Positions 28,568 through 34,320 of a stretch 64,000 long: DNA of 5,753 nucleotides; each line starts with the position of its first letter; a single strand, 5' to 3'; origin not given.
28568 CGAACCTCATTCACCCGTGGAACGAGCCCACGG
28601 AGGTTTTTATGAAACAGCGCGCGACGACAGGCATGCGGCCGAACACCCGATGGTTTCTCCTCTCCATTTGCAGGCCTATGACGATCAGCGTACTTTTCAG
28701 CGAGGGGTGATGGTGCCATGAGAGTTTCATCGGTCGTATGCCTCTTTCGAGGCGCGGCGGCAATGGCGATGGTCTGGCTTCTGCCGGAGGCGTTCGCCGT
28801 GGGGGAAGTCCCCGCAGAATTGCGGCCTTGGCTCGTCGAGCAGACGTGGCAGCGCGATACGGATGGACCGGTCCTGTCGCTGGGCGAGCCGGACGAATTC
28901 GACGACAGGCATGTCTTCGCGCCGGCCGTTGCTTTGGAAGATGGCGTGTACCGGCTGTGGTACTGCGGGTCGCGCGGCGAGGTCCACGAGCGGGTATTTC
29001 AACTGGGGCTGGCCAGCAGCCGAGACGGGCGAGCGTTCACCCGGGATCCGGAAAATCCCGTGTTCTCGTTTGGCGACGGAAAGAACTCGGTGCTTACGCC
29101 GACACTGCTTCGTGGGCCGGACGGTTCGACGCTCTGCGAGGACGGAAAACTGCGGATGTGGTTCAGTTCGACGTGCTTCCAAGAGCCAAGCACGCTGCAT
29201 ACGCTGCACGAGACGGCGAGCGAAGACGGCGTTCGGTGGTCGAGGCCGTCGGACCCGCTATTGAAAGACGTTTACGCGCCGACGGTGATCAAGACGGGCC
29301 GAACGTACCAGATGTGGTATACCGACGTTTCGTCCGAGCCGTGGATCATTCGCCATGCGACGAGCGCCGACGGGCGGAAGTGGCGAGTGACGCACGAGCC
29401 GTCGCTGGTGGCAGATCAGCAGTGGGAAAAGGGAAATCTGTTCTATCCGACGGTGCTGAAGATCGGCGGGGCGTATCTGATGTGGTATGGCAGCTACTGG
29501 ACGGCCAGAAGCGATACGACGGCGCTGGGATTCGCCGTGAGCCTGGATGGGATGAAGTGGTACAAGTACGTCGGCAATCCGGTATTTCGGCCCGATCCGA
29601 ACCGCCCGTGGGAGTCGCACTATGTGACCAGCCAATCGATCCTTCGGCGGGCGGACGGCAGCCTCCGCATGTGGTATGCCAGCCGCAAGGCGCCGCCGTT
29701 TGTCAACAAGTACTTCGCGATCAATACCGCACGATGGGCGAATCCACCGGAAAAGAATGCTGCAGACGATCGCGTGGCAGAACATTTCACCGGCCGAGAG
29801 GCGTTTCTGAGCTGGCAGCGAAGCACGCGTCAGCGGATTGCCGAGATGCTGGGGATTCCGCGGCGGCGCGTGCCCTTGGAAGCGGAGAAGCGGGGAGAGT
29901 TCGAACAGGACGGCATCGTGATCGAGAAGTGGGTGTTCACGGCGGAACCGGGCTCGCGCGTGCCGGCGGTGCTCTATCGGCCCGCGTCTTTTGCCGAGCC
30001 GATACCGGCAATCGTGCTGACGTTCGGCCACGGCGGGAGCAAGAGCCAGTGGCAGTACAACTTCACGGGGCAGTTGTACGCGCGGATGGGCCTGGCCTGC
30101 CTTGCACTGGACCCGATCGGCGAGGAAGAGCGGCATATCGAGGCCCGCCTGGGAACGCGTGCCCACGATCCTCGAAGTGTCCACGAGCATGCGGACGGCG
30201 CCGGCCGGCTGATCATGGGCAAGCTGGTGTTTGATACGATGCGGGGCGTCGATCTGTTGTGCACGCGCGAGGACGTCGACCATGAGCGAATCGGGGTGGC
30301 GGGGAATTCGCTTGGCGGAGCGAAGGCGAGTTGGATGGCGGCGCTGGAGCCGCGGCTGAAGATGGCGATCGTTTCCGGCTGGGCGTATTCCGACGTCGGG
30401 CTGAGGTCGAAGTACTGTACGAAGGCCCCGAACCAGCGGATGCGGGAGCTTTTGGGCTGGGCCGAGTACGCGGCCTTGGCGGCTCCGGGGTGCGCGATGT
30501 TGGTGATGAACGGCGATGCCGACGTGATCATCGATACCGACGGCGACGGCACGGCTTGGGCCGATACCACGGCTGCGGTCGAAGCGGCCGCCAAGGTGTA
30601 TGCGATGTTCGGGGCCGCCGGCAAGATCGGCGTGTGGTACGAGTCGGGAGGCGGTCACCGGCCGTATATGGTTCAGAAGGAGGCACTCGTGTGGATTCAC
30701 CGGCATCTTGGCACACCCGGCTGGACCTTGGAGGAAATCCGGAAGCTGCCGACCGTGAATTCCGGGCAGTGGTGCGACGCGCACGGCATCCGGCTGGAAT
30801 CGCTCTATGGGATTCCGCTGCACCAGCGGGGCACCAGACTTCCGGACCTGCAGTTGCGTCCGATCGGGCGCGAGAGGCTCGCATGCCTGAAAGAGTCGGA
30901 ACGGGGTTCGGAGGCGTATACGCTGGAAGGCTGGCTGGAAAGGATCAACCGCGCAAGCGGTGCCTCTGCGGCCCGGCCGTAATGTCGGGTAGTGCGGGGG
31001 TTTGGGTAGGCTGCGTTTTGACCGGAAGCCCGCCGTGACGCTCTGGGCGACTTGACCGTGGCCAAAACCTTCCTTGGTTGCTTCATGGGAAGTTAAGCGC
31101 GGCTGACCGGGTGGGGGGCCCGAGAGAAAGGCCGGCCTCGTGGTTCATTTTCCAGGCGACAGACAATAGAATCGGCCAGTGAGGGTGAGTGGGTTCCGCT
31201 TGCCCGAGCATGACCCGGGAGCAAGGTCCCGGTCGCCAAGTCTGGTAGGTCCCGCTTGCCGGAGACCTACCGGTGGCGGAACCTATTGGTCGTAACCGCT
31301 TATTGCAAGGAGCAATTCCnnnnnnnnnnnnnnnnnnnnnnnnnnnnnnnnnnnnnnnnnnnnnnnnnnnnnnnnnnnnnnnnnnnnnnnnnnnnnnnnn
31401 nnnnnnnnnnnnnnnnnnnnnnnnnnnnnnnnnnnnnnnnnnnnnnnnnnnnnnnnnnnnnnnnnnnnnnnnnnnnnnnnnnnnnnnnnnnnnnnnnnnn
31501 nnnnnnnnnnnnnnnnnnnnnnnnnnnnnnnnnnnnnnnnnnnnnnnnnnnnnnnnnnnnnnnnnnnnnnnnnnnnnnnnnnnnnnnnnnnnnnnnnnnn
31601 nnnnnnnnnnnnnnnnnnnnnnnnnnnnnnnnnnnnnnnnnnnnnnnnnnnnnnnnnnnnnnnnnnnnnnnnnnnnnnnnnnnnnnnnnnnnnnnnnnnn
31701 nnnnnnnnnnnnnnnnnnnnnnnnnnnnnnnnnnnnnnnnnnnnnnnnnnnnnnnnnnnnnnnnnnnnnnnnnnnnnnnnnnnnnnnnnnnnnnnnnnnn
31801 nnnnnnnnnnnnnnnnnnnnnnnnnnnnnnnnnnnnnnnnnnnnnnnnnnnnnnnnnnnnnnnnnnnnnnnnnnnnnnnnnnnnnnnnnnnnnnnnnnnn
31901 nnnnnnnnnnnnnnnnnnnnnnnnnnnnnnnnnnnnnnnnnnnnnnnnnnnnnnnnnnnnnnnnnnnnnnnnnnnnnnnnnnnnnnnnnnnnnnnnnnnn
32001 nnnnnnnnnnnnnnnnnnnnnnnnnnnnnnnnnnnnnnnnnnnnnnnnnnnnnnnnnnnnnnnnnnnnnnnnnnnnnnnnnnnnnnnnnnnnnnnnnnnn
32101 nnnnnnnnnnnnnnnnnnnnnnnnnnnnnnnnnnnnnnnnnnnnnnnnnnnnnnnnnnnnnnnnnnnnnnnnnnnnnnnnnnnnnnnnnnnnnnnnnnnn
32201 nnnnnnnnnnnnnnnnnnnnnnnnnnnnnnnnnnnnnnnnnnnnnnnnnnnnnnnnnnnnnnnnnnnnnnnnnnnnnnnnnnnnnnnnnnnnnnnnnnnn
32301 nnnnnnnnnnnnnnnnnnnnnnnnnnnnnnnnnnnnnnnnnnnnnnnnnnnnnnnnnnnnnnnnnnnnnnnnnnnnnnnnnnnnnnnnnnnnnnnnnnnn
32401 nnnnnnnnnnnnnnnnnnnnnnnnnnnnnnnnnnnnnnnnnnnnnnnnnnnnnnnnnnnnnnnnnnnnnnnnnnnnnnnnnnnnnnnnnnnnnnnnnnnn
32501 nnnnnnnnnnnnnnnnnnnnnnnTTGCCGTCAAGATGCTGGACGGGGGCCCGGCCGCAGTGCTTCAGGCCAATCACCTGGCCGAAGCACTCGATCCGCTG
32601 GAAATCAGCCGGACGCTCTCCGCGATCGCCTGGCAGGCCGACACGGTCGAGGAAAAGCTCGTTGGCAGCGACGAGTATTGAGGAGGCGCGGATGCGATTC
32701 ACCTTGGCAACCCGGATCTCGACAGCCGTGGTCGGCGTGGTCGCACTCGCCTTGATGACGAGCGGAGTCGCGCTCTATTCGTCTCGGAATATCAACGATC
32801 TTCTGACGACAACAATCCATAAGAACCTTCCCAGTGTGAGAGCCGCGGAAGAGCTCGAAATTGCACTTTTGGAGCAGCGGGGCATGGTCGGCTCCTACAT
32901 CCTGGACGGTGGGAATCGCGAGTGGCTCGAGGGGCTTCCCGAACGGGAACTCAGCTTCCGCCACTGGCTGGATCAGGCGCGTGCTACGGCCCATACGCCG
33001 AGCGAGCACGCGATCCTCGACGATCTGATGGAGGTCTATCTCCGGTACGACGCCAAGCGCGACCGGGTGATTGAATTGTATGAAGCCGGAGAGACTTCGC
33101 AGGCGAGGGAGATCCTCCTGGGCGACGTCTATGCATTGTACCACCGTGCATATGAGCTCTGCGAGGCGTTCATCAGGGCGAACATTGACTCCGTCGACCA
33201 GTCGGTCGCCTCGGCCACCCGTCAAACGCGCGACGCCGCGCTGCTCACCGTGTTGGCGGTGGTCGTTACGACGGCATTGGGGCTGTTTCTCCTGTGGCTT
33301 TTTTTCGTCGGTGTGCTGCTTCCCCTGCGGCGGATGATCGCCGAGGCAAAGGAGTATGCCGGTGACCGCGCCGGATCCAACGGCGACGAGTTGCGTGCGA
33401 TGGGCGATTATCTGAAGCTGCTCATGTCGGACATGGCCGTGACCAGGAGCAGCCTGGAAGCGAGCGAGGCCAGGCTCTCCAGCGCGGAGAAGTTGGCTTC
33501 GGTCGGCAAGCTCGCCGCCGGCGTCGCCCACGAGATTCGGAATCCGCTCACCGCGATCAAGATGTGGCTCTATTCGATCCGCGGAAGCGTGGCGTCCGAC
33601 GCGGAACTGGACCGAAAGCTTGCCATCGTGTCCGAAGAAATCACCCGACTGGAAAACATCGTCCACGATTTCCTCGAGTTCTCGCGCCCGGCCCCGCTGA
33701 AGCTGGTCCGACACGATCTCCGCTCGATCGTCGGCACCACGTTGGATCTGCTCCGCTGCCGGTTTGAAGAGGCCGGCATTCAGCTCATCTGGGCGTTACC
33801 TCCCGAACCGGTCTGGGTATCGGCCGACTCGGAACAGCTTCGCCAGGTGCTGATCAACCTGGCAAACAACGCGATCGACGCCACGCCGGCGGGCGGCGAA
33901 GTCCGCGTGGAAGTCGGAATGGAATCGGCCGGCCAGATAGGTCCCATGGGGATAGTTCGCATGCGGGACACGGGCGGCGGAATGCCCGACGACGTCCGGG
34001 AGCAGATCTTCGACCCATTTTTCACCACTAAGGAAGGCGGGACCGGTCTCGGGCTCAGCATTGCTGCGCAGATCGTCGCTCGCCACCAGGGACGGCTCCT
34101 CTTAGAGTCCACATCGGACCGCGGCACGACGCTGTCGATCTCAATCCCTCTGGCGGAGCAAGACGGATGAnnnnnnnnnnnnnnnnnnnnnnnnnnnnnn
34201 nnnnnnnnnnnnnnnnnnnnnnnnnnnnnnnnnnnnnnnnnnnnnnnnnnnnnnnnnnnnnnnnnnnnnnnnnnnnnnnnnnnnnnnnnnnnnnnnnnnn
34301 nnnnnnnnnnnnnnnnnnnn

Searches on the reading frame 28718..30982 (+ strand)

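Call 14: search_protein_families(library=pfam, max_evalue=0.001, proteins=[window:28718-30982:+])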
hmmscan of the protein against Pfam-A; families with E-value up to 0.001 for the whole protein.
window:28718-30982:+ (754 aa): 4 families
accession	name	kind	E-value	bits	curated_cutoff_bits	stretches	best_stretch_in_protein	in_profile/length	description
PF05448.18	AXE1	-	1.1e-12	47.8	21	1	393-551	47-204/321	Acetyl xylan esterase (AXE1)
PF00326.27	Peptidase_S9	-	0.0001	22.3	22.6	1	505-602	46-155/213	Prolyl oligopeptidase family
PF12715.13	Abhydrolase_7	-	0.00035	20.3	21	0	360-444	45-129/388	Abhydrolase family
PF04041.19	Glyco_hydro_130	-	0.00055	19.4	26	0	185-260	35-118/320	beta-1,4-mannooligosaccharide phosphorylase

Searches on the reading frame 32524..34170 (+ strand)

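Call 14: search_protein_families(library=pfam, max_evalue=0.001, proteins=[window:32524-34170:+])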
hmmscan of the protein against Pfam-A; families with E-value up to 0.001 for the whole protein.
window:32524-34170:+ (548 aa): 4 families
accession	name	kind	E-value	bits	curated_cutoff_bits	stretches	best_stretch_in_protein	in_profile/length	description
PF02518.31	HATPase_c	-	6.8e-26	91.3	26.4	1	435-544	2-110/111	Histidine kinase-, DNA gyrase B-, and HSP90-like ATPase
PF00512.31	HisKA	-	5.7e-13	49.2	26.9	1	328-388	3-62/66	His Kinase A (phospho-acceptor) domain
PF12729.13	4HB_MCP_1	-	2.6e-12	47.1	27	1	60-231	3-177/181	Four helix bundle sensory module for signal transduction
PF02203.21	TarH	-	0.00077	19.8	25.2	0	57-215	3-168/177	Tar ligand binding domain homologue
